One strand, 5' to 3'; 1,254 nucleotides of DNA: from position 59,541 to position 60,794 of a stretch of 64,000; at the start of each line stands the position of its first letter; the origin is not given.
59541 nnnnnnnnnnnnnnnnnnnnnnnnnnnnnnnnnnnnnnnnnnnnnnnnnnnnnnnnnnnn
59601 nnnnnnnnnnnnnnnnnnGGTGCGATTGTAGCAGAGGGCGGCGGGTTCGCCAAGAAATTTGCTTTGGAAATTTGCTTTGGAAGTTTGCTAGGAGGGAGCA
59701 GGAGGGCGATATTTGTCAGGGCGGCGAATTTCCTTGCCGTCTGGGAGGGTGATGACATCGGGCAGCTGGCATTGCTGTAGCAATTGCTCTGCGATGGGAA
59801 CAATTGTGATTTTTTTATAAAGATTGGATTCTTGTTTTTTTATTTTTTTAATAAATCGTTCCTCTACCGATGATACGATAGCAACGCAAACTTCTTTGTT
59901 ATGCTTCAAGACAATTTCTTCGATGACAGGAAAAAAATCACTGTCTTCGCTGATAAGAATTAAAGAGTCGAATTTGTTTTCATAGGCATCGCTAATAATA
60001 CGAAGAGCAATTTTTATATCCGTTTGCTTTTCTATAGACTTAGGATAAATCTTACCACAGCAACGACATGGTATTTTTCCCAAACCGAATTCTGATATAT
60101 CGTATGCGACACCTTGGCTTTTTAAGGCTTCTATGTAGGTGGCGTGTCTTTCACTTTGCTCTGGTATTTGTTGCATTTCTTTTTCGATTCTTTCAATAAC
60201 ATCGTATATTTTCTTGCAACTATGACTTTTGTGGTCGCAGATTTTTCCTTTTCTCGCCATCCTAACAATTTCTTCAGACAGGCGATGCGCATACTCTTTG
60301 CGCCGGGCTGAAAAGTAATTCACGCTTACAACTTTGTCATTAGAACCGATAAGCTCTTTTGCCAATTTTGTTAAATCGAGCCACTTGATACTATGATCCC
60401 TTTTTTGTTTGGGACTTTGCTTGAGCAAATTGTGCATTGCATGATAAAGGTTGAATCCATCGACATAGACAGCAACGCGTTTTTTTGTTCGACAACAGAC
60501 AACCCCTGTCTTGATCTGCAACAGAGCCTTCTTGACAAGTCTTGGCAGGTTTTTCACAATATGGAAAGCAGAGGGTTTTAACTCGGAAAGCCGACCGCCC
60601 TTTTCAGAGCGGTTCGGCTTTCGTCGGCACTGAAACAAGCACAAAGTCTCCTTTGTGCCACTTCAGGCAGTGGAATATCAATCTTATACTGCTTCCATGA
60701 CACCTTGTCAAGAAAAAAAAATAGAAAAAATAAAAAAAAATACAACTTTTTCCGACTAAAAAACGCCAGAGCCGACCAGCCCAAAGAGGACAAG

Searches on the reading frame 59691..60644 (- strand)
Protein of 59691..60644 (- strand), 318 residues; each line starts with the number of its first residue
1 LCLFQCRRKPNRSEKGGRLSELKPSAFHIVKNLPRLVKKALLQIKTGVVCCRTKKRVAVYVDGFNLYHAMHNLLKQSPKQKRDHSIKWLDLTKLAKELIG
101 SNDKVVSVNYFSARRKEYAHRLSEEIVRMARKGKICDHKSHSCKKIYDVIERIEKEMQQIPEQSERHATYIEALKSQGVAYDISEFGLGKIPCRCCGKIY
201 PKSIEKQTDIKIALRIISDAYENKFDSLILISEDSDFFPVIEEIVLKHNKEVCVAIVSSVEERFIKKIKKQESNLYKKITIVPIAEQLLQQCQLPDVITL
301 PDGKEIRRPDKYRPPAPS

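Call 13: search_protein_families(library=pfam, proteins=[window:59691-60644:-], max_evalue=0.01)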
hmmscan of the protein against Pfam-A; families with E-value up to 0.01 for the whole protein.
window:59691-60644:- (318 aa): 1 family
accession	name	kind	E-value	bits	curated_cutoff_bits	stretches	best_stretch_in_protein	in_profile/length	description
PF01936.24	NYN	-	2.4e-13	51.3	24.2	1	57-260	2-126/145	NYN domain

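Call 14: search_protein_families(library=padloc, proteins=[window:59691-60644:-], max_evalue=0.01)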
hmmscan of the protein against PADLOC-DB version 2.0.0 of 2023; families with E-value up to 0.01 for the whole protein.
window:59691-60644:- (318 aa): 2 families
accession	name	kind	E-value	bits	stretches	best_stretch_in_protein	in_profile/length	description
PDLC04163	HEC-09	-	2.2e-38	130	2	154-312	55-202/203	-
PDLC01154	NYN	-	5.8e-06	23.9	1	208-260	231-281/310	"LabA-like protein, NYN family nuclease"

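Call 15: search_protein_families(library=ncbifam, proteins=[window:59691-60644:-], max_evalue=0.01)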
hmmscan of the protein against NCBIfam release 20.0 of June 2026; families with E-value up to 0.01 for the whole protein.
window:59691-60644:- (318 aa): 1 family
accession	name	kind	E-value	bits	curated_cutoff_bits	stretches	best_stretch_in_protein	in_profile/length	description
TIGR00288.1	TIGR00288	hypoth_equivalog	0.0081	16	178.45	0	201-254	82-134/160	TIGR00288 family NYN domain-containing protein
